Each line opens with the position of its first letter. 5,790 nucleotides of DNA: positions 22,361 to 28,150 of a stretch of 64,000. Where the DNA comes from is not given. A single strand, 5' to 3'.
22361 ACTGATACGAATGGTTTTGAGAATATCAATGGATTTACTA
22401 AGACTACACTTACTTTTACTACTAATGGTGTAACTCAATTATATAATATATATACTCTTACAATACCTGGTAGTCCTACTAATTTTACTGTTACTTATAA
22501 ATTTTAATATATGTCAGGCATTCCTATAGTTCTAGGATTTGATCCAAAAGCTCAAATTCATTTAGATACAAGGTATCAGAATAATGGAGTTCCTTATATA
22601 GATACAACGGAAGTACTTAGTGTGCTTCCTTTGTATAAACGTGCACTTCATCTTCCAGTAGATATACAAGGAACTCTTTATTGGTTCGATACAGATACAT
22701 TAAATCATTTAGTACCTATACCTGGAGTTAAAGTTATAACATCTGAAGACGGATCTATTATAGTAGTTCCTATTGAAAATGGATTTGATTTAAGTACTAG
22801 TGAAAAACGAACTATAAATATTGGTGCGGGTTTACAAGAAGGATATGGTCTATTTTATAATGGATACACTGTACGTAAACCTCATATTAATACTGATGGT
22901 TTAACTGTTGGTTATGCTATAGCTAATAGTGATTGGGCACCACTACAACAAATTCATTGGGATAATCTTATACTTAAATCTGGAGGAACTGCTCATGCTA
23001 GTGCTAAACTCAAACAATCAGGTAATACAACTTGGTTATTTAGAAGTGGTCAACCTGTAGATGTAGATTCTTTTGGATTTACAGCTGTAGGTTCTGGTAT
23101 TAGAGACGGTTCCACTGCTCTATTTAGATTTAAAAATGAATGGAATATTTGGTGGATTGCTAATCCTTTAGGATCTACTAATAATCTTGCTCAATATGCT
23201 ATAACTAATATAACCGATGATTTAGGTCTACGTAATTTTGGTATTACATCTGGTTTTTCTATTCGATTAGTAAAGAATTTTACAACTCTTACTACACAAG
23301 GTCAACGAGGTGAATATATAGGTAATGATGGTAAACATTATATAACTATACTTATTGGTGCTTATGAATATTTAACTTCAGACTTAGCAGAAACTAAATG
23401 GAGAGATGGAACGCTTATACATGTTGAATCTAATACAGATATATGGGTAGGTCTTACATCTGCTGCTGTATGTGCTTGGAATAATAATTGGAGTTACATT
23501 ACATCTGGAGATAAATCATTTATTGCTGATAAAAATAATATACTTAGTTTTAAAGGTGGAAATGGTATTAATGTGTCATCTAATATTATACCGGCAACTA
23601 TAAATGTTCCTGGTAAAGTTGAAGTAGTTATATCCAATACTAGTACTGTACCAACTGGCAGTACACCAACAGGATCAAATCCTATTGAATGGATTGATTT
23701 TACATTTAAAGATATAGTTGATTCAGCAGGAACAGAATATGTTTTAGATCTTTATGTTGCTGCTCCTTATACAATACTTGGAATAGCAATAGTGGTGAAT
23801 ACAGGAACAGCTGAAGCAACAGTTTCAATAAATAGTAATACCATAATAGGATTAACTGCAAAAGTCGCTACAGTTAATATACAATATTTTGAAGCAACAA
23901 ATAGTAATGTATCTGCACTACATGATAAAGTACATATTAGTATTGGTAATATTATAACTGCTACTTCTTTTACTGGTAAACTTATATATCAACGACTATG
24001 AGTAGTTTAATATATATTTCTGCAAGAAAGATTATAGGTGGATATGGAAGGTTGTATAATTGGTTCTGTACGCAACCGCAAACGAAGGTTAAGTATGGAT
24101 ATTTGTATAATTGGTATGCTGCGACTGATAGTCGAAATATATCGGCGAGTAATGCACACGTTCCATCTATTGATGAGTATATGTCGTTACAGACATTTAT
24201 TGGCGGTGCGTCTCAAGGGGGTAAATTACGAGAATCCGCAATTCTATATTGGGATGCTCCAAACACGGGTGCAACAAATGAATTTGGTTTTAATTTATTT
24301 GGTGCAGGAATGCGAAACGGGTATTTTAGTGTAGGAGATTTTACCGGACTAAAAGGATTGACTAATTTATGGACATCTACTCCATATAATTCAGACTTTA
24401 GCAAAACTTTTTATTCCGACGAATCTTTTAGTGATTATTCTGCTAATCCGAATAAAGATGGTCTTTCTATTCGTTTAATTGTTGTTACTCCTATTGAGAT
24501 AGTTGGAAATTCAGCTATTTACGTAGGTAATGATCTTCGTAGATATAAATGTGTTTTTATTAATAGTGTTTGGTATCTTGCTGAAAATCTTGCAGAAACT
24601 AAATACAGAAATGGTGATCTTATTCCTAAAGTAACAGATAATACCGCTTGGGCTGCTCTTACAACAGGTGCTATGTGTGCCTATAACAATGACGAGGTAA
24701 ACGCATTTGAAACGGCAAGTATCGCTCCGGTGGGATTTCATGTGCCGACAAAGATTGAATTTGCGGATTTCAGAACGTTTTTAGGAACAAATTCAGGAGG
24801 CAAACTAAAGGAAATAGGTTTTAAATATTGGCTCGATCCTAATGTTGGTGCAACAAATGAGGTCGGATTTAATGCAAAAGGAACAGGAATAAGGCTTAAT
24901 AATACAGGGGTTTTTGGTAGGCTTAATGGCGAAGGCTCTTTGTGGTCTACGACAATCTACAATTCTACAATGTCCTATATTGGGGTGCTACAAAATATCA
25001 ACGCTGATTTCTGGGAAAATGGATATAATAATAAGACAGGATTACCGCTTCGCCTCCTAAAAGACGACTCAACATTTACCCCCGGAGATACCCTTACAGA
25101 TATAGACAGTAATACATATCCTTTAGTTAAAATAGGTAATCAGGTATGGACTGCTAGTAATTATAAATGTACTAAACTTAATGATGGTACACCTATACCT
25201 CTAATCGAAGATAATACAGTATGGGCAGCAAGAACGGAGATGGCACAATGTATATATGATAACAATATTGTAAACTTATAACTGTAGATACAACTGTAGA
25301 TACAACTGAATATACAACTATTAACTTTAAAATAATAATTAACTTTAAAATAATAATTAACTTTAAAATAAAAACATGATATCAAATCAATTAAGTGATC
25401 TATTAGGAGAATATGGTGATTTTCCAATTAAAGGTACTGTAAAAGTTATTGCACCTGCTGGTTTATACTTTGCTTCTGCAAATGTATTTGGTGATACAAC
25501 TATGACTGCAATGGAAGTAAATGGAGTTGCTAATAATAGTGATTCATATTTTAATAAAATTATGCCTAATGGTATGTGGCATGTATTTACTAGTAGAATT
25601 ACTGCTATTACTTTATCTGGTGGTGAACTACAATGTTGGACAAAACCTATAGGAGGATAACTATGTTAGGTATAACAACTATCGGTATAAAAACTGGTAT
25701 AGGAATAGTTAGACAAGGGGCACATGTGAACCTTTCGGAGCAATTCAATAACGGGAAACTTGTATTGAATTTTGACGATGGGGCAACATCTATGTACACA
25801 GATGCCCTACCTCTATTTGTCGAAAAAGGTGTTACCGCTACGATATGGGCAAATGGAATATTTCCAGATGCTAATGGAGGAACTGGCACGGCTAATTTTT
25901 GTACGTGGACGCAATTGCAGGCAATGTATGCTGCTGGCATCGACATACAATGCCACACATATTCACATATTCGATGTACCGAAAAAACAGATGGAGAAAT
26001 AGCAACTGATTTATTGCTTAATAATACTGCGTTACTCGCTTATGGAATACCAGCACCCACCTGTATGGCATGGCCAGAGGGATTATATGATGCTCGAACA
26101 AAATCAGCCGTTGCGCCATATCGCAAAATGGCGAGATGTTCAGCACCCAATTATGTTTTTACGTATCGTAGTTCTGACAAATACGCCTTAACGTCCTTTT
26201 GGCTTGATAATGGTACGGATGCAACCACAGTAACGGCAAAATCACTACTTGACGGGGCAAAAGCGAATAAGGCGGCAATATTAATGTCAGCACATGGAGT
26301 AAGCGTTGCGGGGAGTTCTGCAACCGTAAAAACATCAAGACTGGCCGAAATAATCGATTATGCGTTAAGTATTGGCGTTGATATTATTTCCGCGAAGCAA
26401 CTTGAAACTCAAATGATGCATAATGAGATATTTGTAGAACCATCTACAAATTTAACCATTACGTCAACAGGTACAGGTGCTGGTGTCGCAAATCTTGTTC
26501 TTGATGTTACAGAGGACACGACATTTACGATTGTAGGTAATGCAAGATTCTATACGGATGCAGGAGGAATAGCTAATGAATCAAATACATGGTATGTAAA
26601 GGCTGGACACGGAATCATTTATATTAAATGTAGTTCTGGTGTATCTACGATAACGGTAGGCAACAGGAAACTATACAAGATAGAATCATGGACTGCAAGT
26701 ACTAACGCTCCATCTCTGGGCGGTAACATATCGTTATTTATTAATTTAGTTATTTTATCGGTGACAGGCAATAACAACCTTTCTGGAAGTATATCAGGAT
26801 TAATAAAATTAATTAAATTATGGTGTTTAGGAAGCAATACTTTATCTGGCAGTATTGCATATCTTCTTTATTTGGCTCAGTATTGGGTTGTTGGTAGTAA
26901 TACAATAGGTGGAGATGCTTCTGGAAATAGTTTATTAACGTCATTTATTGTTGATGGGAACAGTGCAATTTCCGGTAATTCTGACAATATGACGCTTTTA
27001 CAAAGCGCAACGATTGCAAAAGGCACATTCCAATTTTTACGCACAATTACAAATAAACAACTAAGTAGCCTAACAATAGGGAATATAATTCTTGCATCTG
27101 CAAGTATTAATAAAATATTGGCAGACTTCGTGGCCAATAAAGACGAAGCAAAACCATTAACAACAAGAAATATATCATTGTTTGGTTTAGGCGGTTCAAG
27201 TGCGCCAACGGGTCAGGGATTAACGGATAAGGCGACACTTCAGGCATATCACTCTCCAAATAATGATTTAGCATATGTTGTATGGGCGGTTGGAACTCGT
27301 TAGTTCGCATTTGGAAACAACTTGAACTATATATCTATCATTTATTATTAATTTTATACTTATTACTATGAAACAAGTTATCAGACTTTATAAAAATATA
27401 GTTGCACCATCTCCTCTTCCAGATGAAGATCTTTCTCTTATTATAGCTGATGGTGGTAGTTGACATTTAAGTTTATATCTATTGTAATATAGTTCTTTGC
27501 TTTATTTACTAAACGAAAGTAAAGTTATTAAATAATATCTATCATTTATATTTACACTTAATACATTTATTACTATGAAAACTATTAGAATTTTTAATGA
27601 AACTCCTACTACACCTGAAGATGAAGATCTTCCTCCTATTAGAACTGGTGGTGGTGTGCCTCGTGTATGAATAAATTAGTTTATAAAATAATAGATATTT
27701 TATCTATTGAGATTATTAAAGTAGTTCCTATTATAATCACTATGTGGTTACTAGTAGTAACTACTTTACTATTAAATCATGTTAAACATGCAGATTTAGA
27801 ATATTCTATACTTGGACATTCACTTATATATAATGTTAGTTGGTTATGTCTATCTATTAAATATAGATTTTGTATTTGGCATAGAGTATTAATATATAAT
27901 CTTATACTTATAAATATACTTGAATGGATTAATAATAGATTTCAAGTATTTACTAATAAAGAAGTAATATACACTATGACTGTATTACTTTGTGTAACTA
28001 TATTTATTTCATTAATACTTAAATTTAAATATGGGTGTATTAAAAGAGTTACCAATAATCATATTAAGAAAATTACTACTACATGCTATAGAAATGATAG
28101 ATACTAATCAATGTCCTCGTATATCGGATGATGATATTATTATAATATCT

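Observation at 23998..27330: Two GC/CpG-rich patches embedded in the fibre module point to recently acquired host-like cassettes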

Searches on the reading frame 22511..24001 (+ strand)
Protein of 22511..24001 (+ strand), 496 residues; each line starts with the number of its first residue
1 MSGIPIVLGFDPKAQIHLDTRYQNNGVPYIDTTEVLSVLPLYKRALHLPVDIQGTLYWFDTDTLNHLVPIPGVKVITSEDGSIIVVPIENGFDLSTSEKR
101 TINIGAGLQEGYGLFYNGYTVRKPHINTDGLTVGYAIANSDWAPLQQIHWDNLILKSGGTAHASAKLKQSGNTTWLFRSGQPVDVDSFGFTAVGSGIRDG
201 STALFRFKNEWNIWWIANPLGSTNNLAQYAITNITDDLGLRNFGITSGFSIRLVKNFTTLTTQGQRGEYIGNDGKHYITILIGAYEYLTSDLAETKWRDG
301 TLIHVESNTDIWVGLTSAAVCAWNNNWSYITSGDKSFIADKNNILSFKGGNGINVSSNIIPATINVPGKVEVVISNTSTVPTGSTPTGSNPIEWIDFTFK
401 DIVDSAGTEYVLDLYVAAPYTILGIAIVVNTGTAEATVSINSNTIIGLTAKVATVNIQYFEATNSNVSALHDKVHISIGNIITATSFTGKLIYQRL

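Call 5: search_protein_families(library=pfam, proteins=[window:22511-24001:+], max_evalue=0.01)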
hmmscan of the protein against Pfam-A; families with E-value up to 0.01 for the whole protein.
window:22511-24001:+ (496 aa): 1 family
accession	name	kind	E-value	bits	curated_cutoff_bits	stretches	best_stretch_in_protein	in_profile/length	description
PF09603.15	Fib_succ_major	-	2e-06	28.7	33.9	1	104-255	42-187/187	Fibrobacter succinogenes major domain (Fib_succ_major)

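Call 21: find_related_loci(query=window:22511-24001:+, collection=viral_contigs, flank=10000)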
Query window:22511-24001:+ (496 aa) in viral_contigs; peptide patterns used: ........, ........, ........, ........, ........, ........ (x = any residue, [..] = any of these).
11 stretches matched a pattern, but none encodes a relative of the query by tblastn (E <= 1e-3).

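Call 24: search_protein_families(library=phrogs, proteins=[window:22511-24001:+], max_evalue=0.001)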
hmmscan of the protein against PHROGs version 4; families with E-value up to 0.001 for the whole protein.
window:22511-24001:+ (496 aa): 0 families

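Call 62: find_related_loci(query=window:22511-24001:+, collection=metagenome_contigs, flank=10000)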
Query window:22511-24001:+ (496 aa) in metagenome_contigs; peptide patterns used: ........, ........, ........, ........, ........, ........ (x = any residue, [..] = any of these).
67 stretches matched a pattern; 2 encode a relative of the query (tblastn E <= 1e-3); 2 distinct loci.
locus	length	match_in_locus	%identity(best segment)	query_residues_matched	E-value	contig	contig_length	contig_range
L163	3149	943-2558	69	112-496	6e-42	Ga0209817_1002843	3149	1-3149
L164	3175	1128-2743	69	112-496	6e-42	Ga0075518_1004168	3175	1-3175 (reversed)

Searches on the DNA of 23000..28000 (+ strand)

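Call 4: search_dna_similar(query=window:23000-28000:+, collection=phages, mode=near, max_rows=30)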
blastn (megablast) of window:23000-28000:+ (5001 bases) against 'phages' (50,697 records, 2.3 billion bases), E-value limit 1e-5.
No match.
